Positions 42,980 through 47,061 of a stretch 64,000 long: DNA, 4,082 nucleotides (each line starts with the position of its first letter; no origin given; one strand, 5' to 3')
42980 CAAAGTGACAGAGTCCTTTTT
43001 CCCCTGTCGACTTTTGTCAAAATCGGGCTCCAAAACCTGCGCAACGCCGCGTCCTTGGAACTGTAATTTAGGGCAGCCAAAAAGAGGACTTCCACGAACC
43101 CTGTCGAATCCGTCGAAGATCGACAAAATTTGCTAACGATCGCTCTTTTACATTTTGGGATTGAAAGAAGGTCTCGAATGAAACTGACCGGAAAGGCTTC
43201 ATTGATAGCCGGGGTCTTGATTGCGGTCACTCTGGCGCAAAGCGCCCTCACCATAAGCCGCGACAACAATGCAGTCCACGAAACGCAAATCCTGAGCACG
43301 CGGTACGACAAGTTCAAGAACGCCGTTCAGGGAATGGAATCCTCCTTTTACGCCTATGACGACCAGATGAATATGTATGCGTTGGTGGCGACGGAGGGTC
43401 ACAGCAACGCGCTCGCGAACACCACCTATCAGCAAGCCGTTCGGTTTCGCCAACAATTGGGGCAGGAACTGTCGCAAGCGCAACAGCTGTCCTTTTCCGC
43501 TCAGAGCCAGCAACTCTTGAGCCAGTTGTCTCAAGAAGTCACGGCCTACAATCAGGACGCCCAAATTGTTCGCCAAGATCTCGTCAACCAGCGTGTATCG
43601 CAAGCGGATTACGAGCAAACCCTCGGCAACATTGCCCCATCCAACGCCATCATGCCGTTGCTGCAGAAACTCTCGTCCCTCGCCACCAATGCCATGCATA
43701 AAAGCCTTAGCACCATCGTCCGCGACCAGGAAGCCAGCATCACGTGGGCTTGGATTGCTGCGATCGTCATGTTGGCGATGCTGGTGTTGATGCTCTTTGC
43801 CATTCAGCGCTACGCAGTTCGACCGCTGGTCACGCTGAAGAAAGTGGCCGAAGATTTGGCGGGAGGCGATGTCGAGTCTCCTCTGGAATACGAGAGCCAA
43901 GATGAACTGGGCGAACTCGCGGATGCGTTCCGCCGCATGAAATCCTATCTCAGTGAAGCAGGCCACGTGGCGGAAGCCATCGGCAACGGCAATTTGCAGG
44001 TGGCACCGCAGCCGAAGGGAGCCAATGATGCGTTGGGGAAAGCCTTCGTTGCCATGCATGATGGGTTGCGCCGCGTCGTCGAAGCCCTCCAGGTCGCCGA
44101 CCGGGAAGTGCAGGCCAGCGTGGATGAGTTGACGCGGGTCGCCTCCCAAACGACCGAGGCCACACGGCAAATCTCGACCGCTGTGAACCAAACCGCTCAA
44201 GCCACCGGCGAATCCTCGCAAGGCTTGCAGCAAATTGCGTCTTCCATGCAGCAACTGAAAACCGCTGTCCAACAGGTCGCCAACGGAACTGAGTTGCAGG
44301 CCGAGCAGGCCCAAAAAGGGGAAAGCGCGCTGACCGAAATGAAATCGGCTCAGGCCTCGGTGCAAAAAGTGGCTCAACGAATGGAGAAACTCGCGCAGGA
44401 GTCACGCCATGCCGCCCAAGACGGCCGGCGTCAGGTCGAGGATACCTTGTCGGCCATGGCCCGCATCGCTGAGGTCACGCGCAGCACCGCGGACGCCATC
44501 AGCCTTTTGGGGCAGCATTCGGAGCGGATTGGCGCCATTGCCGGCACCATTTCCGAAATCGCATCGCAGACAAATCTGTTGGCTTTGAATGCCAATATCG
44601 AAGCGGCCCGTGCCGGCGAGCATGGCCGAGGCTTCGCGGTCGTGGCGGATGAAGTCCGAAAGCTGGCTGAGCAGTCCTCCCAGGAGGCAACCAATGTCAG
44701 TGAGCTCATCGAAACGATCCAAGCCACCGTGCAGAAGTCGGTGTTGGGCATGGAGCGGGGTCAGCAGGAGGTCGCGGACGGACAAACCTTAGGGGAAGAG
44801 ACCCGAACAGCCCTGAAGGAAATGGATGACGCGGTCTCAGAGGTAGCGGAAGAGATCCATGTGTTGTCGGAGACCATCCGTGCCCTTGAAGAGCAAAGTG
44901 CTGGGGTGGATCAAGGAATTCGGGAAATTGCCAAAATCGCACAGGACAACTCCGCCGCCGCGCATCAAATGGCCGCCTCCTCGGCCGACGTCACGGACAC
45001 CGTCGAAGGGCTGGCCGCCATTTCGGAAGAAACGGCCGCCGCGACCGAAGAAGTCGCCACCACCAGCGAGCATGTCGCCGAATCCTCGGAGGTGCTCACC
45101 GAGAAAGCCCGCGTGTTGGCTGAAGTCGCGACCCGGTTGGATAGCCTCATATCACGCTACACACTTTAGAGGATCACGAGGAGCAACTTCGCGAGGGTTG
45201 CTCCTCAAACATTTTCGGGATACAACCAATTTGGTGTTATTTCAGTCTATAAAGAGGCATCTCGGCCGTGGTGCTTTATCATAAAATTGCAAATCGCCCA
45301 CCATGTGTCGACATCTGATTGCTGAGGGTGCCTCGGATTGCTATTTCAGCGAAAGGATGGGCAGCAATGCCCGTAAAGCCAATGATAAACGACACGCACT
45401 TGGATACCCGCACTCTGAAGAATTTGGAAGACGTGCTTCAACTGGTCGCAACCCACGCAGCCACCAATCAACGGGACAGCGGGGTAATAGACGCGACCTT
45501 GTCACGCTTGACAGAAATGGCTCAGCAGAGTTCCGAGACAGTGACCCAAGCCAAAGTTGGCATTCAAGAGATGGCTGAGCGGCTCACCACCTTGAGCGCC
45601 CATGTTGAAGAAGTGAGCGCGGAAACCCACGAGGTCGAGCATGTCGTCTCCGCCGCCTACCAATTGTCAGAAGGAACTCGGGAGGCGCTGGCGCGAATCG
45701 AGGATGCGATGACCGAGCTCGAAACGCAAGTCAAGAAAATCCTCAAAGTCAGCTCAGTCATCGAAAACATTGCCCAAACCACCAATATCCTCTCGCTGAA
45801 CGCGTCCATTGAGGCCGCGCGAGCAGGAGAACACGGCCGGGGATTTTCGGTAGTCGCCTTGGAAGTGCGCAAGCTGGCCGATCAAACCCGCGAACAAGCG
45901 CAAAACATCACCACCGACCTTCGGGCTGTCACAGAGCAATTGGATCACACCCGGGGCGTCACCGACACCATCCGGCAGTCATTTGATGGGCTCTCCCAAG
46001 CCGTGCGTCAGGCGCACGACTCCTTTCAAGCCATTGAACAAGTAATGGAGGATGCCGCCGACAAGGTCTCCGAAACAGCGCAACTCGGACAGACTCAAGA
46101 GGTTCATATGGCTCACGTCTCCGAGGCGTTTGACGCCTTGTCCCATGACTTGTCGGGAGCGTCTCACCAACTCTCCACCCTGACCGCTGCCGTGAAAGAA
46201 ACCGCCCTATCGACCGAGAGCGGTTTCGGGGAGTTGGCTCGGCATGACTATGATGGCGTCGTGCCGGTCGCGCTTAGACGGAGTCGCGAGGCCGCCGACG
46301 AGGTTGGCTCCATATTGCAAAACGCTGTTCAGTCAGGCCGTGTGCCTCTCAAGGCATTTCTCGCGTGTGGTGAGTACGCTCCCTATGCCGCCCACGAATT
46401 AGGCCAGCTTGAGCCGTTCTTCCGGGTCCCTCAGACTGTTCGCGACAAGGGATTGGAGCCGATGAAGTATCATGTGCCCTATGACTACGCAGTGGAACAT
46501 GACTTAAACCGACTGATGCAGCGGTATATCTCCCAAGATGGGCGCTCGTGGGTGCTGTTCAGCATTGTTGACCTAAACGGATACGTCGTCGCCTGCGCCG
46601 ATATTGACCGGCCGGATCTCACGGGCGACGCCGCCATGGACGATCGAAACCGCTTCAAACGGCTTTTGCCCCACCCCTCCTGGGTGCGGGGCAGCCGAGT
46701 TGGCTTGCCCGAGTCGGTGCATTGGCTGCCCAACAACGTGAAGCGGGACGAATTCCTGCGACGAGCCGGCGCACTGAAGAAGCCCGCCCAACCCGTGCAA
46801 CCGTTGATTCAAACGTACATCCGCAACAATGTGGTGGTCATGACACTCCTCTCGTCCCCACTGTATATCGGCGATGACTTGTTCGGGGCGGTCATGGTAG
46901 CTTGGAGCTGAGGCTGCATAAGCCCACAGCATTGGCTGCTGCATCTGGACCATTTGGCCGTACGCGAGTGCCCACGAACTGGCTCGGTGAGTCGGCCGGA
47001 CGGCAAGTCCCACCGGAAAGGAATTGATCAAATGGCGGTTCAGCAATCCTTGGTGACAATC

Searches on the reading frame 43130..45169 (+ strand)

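Call 74: search_protein_families(library=pfam, proteins=[window:43130-45169:+], max_evalue=0.001)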
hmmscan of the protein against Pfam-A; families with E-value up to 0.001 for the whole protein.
window:43130-45169:+ (679 aa): 3 families
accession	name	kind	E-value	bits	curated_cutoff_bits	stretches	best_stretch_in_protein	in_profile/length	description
PF00015.26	MCPsignal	-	2.3e-44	151.7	34.6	1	420-605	2-170/172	Methyl-accepting chemotaxis protein (MCP) signalling domain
PF00672.30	HAMP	-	6.1e-12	46.1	25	1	227-274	4-51/53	HAMP domain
PF04108.17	ATG17_like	-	3.5e-07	30.5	43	1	310-481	111-291/355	Autophagy protein ATG17-like domain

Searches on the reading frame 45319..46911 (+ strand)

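Call 74: search_protein_families(library=pfam, proteins=[window:45319-46911:+], max_evalue=0.001)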
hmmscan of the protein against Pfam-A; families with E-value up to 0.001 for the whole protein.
window:45319-46911:+ (530 aa): 4 families
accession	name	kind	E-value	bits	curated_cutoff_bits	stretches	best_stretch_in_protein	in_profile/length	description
PF00015.26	MCPsignal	-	5.3e-33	114.7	34.6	1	120-274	14-168/172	Methyl-accepting chemotaxis protein (MCP) signalling domain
PF06160.17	EzrA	-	2.9e-06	26.3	39.6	0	185-305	60-179/557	Septation ring formation regulator, EzrA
PF06009.19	Laminin_II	-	4.8e-05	23.8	33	0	181-260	6-85/138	Laminin Domain II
PF07889.17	DUF1664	-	0.00098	19.6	34.6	0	178-252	45-119/124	Protein of unknown function (DUF1664)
